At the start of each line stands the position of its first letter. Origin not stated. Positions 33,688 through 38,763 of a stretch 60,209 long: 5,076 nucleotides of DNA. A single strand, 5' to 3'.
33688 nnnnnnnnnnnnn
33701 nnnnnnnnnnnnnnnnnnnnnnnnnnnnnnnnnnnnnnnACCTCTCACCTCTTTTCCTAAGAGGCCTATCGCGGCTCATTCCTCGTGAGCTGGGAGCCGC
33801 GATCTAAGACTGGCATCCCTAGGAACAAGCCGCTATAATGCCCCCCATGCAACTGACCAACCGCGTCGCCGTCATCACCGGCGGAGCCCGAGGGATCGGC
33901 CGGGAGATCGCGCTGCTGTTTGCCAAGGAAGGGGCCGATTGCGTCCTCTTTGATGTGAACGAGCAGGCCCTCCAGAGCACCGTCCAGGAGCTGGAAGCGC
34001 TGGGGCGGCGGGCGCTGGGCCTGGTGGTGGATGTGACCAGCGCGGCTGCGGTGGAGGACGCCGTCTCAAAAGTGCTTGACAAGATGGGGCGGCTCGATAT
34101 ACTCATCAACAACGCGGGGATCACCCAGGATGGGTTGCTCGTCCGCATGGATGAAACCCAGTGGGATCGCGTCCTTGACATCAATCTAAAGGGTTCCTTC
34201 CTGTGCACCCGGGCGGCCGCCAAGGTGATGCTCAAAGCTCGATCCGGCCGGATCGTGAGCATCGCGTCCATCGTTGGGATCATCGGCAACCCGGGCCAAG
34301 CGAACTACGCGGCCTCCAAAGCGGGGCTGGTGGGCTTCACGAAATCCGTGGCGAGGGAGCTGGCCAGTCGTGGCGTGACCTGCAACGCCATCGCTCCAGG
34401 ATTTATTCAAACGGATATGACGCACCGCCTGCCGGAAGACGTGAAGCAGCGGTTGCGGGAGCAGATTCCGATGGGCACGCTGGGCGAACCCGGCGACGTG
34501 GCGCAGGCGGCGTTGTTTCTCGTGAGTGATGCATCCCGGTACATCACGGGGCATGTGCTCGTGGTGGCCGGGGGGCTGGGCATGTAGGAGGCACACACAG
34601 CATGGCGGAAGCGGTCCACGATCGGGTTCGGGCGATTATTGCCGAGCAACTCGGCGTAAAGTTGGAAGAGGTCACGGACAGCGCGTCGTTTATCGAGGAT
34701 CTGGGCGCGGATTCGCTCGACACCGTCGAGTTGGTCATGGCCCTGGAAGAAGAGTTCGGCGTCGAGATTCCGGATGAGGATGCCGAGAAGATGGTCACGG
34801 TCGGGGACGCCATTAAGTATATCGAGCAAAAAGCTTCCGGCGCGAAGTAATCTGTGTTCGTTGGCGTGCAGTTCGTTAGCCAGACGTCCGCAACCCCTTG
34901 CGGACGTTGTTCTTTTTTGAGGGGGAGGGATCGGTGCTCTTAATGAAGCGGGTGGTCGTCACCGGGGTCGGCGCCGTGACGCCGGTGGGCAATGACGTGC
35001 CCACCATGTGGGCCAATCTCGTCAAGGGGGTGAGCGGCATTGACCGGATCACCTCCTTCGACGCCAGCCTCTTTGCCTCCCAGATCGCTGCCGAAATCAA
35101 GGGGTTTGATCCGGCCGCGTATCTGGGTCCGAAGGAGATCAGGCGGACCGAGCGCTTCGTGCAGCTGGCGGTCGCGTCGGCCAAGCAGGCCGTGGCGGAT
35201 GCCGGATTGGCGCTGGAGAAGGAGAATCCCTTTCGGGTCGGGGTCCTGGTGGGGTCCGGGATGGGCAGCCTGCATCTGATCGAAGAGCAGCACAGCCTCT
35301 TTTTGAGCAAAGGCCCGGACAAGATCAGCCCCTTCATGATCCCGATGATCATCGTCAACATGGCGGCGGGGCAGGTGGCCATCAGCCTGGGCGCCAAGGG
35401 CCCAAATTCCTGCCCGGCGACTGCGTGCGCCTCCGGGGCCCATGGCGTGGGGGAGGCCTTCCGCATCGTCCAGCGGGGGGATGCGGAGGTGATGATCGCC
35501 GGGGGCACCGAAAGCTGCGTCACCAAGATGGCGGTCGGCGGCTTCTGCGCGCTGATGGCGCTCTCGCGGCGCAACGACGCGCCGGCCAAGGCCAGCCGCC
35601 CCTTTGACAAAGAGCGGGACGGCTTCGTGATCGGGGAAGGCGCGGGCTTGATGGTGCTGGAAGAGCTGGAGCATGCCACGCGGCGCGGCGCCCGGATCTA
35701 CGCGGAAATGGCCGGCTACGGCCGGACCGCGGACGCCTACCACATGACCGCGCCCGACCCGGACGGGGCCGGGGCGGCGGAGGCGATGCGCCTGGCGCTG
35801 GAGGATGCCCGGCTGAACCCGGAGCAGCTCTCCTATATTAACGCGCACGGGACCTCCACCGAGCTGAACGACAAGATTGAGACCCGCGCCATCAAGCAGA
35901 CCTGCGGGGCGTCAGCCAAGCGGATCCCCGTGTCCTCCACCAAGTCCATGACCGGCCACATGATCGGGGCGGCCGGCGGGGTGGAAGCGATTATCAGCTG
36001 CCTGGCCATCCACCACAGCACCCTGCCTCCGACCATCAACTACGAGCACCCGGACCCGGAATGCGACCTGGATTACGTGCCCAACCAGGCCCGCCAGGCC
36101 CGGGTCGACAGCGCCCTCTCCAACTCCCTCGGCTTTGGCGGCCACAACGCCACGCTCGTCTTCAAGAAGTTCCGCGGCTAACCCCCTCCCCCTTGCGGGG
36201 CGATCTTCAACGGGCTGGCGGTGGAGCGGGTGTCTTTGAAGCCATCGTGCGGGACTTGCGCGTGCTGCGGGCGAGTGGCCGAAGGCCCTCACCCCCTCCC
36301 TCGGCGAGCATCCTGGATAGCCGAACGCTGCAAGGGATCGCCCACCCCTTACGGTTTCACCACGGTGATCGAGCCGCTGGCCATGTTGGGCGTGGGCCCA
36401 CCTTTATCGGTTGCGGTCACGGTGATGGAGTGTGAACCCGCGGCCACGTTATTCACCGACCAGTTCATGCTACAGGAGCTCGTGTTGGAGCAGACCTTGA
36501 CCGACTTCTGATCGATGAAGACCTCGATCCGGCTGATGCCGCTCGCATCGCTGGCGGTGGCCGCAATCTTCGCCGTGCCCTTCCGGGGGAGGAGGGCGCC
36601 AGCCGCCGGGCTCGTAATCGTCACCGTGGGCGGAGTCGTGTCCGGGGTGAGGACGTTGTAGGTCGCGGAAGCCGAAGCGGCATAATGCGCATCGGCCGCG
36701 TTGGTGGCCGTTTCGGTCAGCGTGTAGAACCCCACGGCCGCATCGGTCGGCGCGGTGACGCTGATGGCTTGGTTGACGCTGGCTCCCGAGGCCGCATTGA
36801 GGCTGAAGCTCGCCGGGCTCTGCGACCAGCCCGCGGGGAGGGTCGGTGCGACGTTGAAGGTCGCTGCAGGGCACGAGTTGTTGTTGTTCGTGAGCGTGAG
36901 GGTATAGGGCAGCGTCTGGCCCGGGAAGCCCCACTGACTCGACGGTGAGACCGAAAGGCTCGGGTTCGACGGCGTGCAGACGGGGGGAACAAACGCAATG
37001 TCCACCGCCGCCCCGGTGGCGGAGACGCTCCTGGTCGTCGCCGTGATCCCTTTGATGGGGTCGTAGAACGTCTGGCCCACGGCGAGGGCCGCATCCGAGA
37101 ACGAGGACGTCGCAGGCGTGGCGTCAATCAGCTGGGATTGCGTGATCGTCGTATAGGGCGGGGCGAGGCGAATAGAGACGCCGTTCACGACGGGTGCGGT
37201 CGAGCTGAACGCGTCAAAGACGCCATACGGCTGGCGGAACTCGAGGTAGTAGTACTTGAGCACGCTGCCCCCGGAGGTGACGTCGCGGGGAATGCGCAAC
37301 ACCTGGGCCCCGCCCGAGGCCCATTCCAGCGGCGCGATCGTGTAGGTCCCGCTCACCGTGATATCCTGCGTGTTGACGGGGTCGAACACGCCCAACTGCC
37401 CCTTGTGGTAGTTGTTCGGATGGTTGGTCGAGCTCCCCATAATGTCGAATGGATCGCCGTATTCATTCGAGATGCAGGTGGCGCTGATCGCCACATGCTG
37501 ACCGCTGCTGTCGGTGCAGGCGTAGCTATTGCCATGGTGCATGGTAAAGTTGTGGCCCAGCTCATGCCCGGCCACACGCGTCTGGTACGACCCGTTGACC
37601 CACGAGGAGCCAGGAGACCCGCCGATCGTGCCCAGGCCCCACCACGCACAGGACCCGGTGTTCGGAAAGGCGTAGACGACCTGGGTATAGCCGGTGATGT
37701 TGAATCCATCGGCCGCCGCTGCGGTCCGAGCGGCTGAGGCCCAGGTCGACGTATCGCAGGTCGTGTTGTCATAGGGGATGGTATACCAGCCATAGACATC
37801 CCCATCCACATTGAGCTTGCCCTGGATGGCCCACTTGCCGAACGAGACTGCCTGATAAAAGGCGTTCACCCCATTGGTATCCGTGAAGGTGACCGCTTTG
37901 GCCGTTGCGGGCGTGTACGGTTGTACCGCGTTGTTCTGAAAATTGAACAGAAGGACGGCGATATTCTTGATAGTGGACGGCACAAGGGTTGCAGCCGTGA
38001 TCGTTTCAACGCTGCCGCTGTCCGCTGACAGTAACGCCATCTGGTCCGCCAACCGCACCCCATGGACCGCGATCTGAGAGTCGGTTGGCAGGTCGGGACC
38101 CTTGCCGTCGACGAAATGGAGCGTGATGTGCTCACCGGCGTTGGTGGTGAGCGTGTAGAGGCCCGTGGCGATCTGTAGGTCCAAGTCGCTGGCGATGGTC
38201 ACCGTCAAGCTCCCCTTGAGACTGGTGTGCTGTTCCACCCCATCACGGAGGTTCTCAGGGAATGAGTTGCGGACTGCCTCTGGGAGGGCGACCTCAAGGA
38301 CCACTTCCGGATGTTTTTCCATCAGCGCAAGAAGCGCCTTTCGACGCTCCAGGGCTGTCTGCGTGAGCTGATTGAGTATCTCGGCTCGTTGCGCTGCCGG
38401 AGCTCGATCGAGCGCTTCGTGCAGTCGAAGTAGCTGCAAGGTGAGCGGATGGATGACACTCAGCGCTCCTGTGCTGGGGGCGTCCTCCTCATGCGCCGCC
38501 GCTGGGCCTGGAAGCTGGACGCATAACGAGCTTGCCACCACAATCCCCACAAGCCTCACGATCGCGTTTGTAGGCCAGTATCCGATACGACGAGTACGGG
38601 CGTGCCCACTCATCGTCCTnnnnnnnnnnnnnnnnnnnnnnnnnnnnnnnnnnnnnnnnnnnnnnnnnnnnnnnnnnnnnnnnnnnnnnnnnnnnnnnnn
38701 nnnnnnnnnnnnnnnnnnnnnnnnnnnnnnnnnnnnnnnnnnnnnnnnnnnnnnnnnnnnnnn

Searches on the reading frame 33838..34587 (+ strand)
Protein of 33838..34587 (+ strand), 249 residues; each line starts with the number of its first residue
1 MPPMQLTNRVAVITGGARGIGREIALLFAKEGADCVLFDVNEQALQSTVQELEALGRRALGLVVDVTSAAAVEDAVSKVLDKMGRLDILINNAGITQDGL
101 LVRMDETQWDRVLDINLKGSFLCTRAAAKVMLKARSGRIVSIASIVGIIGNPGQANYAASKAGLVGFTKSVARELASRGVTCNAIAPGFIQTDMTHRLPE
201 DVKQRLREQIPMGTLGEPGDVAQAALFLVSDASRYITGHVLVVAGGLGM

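Call 14: search_protein_families(library=pfam, proteins=[window:33838-34587:+], max_evalue=0.001)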
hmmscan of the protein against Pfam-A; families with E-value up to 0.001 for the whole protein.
window:33838-34587:+ (249 aa): 4 families
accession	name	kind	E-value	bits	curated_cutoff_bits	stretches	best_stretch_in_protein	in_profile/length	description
PF13561.12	adh_short_C2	-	1.7e-71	241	27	1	17-247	3-235/236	Enoyl-(Acyl carrier protein) reductase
PF00106.31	adh_short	-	6.4e-67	225.3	26.6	1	9-201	1-193/195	short chain dehydrogenase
PF08659.16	KR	-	1.5e-22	80.9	22.6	1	12-185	4-173/180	KR domain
PF02737.24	3HCDH_N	-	0.00028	21.3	22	1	10-55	2-45/180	3-hydroxyacyl-CoA dehydrogenase, NAD binding domain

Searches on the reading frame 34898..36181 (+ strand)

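Call 4: search_protein_families(library=pfam, proteins=[window:34898-36181:+], max_evalue=0.01)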
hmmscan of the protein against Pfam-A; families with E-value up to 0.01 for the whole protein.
window:34898-36181:+ (427 aa): 3 families
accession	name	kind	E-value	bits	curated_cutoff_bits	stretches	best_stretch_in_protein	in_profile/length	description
PF00109.32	ketoacyl-synt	-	9e-57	193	20.8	1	16-260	1-252/252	Beta-ketoacyl synthase, N-terminal domain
PF02801.28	Ketoacyl-synt_C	-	1e-39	135.6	20.8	1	268-383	1-119/119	Beta-ketoacyl synthase, C-terminal domain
PF00108.29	Thiolase_N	-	6.2e-05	22.9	26.4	1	174-207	82-115/260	Thiolase, N-terminal domain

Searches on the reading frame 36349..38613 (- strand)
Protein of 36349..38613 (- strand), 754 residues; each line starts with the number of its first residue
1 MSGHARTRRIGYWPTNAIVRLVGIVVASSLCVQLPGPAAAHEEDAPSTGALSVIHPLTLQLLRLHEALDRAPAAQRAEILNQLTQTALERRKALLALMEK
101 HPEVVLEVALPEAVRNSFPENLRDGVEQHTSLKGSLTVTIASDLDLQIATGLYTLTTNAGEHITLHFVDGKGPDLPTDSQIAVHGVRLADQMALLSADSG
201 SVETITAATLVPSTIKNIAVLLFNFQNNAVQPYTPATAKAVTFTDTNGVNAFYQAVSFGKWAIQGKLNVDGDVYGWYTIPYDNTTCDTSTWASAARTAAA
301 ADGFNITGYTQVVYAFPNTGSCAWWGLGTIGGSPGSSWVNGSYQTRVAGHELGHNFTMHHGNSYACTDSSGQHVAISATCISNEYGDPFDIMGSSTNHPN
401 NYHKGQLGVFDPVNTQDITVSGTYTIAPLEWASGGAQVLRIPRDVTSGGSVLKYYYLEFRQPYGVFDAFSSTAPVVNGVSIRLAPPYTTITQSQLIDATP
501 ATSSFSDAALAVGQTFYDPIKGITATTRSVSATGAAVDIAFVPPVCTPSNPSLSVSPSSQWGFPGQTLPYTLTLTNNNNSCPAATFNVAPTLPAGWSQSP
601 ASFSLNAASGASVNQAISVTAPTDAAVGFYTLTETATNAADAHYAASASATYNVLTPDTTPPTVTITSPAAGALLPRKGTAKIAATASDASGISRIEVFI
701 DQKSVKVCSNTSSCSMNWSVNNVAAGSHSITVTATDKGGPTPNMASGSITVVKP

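Call 4: search_protein_families(library=pfam, proteins=[window:36349-38613:-], max_evalue=0.01)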
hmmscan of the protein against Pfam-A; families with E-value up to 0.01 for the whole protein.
window:36349-38613:- (754 aa): 3 families
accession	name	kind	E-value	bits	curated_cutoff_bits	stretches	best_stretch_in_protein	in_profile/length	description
PF17957.7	Big_7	-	2.1e-17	63.9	24.1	1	662-732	1-70/70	Bacterial Ig domain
PF10633.15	NPCBM_assoc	-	2.1e-09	37.9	24.4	1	564-637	3-76/78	NPCBM-associated, NEW3 domain of alpha-galactosidase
PF05548.17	Peptidase_M11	-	0.0013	18.3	21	1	244-425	33-200/303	Gametolysin peptidase M11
